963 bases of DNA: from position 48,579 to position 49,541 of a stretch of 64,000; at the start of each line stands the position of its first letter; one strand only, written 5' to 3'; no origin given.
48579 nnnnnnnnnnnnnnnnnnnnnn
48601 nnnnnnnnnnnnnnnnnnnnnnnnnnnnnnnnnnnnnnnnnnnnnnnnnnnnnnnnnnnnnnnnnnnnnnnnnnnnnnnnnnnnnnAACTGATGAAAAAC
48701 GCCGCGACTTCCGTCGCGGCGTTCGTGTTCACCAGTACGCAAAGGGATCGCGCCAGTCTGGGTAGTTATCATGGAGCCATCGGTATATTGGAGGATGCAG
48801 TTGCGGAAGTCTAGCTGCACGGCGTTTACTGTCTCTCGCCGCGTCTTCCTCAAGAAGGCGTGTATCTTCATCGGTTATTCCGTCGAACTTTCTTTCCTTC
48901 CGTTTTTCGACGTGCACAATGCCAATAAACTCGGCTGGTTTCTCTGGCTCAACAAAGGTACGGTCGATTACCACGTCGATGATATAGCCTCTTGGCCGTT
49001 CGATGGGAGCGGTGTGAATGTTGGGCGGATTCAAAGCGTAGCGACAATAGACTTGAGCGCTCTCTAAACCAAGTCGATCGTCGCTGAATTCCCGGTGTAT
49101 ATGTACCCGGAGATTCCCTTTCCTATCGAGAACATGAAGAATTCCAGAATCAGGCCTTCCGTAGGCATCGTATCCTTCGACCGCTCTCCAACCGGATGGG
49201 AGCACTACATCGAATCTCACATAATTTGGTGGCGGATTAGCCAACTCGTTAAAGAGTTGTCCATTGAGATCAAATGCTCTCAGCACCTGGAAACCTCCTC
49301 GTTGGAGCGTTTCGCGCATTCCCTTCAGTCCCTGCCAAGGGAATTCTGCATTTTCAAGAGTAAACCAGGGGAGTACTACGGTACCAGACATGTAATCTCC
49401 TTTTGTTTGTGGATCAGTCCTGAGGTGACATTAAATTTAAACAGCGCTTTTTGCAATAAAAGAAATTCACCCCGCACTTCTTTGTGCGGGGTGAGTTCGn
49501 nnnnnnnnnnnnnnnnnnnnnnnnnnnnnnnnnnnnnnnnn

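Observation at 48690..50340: A 1.6-kb minus-strand three-gene insert between rplB and rpsS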

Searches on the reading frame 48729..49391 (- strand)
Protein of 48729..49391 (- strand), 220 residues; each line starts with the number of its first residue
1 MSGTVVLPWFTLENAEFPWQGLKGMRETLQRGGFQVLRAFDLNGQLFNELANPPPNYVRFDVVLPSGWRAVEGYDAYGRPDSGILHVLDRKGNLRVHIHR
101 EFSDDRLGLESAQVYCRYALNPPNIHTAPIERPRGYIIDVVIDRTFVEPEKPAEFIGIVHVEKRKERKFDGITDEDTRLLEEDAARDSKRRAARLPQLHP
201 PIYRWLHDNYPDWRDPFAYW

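Call 5: search_protein_families(library=ncbifam, proteins=[window:48729-49391:-], max_evalue=1)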
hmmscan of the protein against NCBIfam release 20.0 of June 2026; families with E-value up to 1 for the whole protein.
window:48729-49391:- (220 aa): 0 families

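Call 7: search_protein_families(library=pfam, proteins=[window:48729-49391:-], max_evalue=1)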
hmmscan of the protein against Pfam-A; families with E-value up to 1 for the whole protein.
window:48729-49391:- (220 aa): 0 families

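Call 8: search_protein_families(library=phrogs, proteins=[window:48729-49391:-], max_evalue=1)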
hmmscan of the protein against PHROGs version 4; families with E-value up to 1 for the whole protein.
window:48729-49391:- (220 aa): 1 family
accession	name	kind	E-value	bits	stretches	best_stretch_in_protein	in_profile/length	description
phrog_22221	-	unknown function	0.00042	21.4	1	156-188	40-72/74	-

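Call 9: search_protein_families(library=padloc, proteins=[window:48729-49391:-], max_evalue=1)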
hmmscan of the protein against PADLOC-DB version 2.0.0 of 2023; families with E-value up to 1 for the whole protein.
window:48729-49391:- (220 aa): 0 families

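Call 14: find_homologous_proteins(query=window:48729-49391:-, max_evalue=0.01)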
Query window:48729-49391:- (220 aa): 8 proteins with E <= 0.01 among 212 candidates.
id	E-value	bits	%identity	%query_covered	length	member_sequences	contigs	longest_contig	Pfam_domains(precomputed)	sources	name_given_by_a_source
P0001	1.0e-150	518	100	100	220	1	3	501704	-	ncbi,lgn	-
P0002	2.9e-63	232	50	100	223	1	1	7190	-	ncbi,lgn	-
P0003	5.0e-62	228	50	100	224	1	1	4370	-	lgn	-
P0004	1.1e-57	214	49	100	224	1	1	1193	-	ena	-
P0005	1.3e-57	213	50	98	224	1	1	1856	-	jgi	-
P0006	7.5e-53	198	46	100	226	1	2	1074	-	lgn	-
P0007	2.3e-52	196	49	100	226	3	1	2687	-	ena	-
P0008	2.5e-41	160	45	89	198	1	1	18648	-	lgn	-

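Call 15: list_cluster_members(proteins=[window:48729-49391:-, window:49500-49913:-, window:49976-50224:-, window:47844-48686:+, window:50359-50706:+])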
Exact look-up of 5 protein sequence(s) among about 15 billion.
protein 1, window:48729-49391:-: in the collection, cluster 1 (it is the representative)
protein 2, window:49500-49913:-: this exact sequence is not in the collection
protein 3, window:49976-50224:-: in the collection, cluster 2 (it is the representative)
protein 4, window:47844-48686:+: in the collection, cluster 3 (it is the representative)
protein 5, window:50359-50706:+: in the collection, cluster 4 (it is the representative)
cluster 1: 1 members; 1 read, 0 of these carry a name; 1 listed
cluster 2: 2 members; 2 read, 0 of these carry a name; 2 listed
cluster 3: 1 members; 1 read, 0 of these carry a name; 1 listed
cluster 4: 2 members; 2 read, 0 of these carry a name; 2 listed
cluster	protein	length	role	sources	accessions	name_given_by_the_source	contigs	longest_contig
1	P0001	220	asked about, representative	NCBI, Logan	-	-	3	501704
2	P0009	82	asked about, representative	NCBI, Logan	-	-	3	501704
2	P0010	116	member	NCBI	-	-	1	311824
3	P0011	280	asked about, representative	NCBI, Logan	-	-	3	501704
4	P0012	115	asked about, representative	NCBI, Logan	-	-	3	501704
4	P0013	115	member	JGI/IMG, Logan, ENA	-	-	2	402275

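Call 16: find_encoding_contigs(protein=P0001, flank=10000, max_places=4)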
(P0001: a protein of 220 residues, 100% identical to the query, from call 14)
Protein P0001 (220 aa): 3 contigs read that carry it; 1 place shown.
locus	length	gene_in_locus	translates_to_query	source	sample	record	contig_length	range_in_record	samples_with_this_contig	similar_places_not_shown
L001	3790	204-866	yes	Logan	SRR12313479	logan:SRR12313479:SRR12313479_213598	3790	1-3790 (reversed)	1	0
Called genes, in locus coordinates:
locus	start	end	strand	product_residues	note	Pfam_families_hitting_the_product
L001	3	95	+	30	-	?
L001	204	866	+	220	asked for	-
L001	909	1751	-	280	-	PF00181:Ribosomal_L2_N, PF03947:Ribosomal_L2_C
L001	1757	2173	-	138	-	PF00276:Ribosomal_L23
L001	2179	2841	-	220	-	PF00573:Ribosomal_L4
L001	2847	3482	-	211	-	PF00297:Ribosomal_L3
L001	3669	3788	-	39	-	?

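Call 17: find_encoding_contigs(protein=P0013, flank=6000, max_places=4)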
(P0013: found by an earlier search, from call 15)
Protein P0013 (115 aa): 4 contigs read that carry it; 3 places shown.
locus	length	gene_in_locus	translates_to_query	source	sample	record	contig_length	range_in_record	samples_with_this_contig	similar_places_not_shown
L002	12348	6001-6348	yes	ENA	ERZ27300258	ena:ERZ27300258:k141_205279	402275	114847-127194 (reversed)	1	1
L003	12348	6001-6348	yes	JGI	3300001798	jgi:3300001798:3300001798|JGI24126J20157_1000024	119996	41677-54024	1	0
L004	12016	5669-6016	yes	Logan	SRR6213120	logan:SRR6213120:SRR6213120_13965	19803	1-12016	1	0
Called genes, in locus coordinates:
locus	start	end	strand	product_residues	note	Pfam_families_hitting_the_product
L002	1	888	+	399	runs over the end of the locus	PF00009:GTP_EFTU, PF03144:GTP_EFTU_D2, PF03143:GTP_EFTU_D3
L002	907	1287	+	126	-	PF00338:Ribosomal_S10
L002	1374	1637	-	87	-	-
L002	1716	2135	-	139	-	-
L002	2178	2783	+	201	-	PF00297:Ribosomal_L3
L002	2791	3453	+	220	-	PF00573:Ribosomal_L4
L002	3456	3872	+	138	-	PF00276:Ribosomal_L23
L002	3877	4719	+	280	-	PF00181:Ribosomal_L2_N, PF03947:Ribosomal_L2_C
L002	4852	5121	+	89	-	-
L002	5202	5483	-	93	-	-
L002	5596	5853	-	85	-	-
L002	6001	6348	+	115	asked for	PF00203:Ribosomal_S19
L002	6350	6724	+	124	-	PF00237:Ribosomal_L22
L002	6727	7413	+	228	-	PF07650:KH_2, PF00189:Ribosomal_S3_C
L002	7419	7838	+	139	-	PF00252:Ribosomal_L16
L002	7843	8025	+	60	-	PF00831:Ribosomal_L29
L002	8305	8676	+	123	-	PF00238:Ribosomal_L14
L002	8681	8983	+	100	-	PF00467:KOW, PF17136:ribosomal_L24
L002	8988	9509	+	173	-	PF00281:Ribosomal_L5, PF00673:Ribosomal_L5_C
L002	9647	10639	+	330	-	-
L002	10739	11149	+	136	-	-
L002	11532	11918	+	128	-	PF00410:Ribosomal_S8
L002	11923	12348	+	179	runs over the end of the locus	PF00347:Ribosomal_L6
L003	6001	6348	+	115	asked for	PF00203:Ribosomal_S19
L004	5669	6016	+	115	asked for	PF00203:Ribosomal_S19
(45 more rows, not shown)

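Call 18: find_encoding_contigs(protein=P0002, flank=10000, max_places=3)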
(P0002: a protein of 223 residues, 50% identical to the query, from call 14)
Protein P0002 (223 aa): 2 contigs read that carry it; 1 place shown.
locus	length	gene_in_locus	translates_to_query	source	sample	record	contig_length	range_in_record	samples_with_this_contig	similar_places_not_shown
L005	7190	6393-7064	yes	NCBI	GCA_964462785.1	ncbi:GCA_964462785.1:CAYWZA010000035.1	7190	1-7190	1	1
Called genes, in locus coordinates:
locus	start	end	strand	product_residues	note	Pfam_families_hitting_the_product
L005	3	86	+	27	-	?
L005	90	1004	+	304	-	PF13102:Phage_int_SAM_5 (weak), PF02899:Phage_int_SAM_1, PF13495:Phage_int_SAM_4 (faint), PF00589:Phage_integrase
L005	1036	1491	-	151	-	-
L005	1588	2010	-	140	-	-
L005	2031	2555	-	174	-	-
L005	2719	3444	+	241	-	PF03372:Exo_endo_phos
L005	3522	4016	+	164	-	PF00583:Acetyltransf_1, PF13673:Acetyltransf_10, PF13508:Acetyltransf_7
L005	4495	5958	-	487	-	PF01743:PolyA_pol, PF12627:PolyA_pol_RNAbd, PF01966:HD, PF13735:tRNA_NucTran2_2 (weak)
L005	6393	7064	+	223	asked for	-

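Call 19: find_encoding_contigs(protein=P0008, flank=10000, max_places=3)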
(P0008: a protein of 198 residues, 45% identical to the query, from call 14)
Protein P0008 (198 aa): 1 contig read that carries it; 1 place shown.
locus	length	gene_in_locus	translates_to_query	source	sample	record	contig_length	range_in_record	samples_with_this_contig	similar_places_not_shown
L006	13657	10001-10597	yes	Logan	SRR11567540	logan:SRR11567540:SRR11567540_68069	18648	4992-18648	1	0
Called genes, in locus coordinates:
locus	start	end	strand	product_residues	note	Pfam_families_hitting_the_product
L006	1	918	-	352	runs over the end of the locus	PF06723:MreB_Mbl, PF00012:HSP70, PF14450:FtsA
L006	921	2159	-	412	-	PF00587:tRNA-synt_2b, PF03129:HGTP_anticodon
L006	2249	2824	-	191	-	-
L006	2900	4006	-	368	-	PF02163:Peptidase_M50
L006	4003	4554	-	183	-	PF01765:RRF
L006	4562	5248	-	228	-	PF13177:DNA_pol3_delta2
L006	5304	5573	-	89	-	-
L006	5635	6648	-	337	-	PF00022:Actin, PF06723:MreB_Mbl, PF00012:HSP70, PF14450:FtsA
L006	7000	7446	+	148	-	-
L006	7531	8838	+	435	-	PF00275:EPSP_synthase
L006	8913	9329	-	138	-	-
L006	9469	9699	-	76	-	-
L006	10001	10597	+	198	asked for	-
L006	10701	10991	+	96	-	-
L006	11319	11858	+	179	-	PF01327:Pep_deformylase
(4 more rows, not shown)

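Call 22: search_protein_families(library=pfam, proteins=[L002:5596-5853:-, L002:5202-5483:-, L002:4756-5145:-, L002:1716-2135:-], max_evalue=0.1)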
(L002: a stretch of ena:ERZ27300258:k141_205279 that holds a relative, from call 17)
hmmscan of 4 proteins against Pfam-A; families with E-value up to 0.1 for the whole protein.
L002:5596-5853:- (85 aa): 0 families

L002:5202-5483:- (93 aa): 0 families

L002:4756-5145:- (129 aa): 0 families

L002:1716-2135:- (139 aa): 0 families

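Call 30: search_solved_structures(query=A1, max_evalue=10)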
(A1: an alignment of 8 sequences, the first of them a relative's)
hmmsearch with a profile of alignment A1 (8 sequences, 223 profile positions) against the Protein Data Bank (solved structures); distinct sequences matched with E-value up to 10: 0.

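Call 31: find_encoding_contigs(protein=P0003, flank=10000, max_places=3)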
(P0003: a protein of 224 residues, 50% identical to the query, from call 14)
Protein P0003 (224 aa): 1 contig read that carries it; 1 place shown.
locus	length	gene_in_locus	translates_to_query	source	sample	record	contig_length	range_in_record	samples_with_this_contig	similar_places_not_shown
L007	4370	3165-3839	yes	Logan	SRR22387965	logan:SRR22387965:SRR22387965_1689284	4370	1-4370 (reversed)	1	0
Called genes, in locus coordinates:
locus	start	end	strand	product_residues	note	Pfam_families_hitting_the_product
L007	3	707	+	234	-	?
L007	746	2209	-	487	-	PF01743:PolyA_pol, PF12627:PolyA_pol_RNAbd, PF01966:HD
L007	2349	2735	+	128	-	PF00293:NUDIX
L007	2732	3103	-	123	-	PF01242:PTPS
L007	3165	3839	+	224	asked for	-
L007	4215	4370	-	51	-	?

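Call 32: find_encoding_contigs(protein=P0007, flank=10000, max_places=3)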
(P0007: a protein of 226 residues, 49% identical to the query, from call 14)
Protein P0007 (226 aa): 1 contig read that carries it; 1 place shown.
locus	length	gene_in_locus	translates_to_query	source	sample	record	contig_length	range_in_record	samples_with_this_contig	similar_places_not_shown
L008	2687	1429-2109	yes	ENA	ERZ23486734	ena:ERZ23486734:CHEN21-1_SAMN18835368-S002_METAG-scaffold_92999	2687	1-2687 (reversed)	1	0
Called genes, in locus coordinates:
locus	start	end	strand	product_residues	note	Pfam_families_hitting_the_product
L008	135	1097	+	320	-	PF01633:Choline_kinase (faint), PF01636:APH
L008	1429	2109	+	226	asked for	-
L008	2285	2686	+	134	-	?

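Call 35: predict_structure(alignment_id=A1)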
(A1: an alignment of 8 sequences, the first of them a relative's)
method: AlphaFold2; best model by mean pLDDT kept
length: 220 residues; sequences in the alignment: 8
mean_pLDDT: 57.1   pTM: 0.46
mean pLDDT of the five models: 57.1, 53.0, 50.8, 48.2, 44.2
residues with pLDDT >= 90: 0; 70-90: 61; 50-70: 74; < 50: 85
segments of 3 or more residues with pLDDT < 50: 13-17, 116-129, 138-162, 164-171, 194-220
pLDDT, mean of each block of 10 residues (from residue 1): 65 46 74 81 71 69 84 62 75 68 59 47 37 50 44 43 45 60 60 45 35 36
secondary structure, 60 per line:
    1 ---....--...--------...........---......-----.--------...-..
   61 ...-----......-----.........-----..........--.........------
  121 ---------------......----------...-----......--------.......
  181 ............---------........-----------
elements in order: E4-7 E10-12 H21-31 E35-40 E59-63 E69-74 E80-88 E94-103 E106-114 E136-141 E160-165 H174-192 H202-209

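Call 36: search_protein_representatives(alignment_id=A1)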
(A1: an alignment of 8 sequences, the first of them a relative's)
Query: 8 sequences, 223 profile positions. Proteins with E-value up to 0.001 (for the whole library): 19; up to 1e-10: 12; up to 1e-30: 8. The best 19 are listed.
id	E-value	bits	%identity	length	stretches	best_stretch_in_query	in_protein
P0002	1.2e-117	408.0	-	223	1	1-223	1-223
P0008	2.3e-85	302.3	-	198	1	29-223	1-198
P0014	6.9e-61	222.3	-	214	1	4-223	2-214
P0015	8.9e-60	218.7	-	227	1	3-223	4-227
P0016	2.5e-58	213.9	-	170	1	56-223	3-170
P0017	5.6e-50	186.6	-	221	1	4-223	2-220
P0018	3.2e-36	141.6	-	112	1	3-110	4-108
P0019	4.8e-32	128.0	-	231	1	7-223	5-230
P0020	6.6e-20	88.3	-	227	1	8-223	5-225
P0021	3.6e-16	76.0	-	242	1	8-223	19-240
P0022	3.4e-15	72.9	-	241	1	8-223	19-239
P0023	1.4e-11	61.0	-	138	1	91-223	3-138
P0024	2.4e-10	57.0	-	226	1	5-223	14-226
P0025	7.0e-09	52.2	-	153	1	8-140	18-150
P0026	1.4e-08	51.2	-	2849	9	30-69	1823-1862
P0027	1.8e-05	41.1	-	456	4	207-223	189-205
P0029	1.9e-04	37.7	-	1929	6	59-85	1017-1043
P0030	9.3e-04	35.4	-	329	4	208-223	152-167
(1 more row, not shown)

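Call 41: search_protein_families(library=pfam, alignment_id=A2, max_evalue=0.1)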
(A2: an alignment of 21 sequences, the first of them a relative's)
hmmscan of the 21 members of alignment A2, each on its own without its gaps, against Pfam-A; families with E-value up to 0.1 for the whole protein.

A. member 1, P0001 (220 aa): 0 families

B. families by the number of members that match (of 21 scanned): 1 family
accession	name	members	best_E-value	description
PF24254.1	DUF7455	1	0.025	Domain of unknown function (DUF7455)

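Call 42: search_protein_families(library=pfam, proteins=[P0027, P0030], max_evalue=0.1)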
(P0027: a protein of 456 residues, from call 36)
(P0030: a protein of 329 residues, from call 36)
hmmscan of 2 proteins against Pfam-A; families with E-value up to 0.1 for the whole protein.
P0027 (456 aa): 0 families

P0030 (329 aa): 1 family
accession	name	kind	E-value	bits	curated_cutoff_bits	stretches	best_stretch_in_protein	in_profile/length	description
PF19126.5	DUF5810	-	0.0017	18.9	26.9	0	302-319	30-47/66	Family of unknown function (DUF5810)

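Call 46: predict_structure(alignment_id=A2)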
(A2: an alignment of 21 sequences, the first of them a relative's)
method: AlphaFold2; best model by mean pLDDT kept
length: 220 residues; sequences in the alignment: 21
mean_pLDDT: 92.4   pTM: 0.86
mean pLDDT of the five models: 92.4, 91.8, 91.7, 91.0, 90.9
residues with pLDDT >= 90: 171; 70-90: 45; 50-70: 4; < 50: 0
segments of 3 or more residues with pLDDT < 50: none
pLDDT, mean of each block of 10 residues (from residue 1): 89 90 95 97 87 90 97 94 96 96 76 97 90 95 96 94 89 88 93 91 96 96
secondary structure, 60 per line:
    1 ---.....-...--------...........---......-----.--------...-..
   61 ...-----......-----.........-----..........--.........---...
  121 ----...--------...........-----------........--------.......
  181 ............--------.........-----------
elements in order: E4-8 E10-12 H21-31 E35-40 E59-63 E69-74 E80-88 E94-103 E106-114 E118-120 E136-143 E158-165 H174-192 H201-209
